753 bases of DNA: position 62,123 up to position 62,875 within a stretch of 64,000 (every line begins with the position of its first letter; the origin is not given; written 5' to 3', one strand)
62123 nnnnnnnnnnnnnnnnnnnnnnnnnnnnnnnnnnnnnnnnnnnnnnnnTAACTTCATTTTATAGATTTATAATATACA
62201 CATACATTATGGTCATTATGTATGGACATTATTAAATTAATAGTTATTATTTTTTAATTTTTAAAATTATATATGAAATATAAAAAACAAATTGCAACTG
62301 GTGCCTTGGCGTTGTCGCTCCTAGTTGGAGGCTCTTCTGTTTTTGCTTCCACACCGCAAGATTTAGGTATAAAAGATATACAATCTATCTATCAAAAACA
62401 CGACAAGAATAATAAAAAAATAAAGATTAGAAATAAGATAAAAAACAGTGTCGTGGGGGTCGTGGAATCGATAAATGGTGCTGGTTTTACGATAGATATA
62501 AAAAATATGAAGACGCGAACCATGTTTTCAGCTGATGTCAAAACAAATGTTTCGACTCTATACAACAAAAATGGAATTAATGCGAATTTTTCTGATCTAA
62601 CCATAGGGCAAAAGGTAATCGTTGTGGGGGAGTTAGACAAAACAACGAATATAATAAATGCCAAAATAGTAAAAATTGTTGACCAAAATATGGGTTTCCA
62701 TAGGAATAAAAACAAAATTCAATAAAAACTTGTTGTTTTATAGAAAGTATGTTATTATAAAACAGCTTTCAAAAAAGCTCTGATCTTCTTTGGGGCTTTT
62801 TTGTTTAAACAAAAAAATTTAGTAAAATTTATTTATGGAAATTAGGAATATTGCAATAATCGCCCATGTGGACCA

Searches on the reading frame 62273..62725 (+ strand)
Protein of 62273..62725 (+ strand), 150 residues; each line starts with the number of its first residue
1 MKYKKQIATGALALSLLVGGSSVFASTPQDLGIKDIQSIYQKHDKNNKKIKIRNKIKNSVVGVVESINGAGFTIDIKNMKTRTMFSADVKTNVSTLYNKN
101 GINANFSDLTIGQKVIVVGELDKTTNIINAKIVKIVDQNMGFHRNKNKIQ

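Call 62: search_protein_families(library=pfam, proteins=[window:62273-62725:+], max_evalue=0.01)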
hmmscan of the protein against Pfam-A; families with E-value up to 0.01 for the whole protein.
window:62273-62725:+ (150 aa): 1 family
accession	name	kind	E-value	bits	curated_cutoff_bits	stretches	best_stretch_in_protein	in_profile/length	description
PF13786.12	DUF4179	-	0.0092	16.8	30.1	1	2-75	5-77/94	Domain of unknown function (DUF4179)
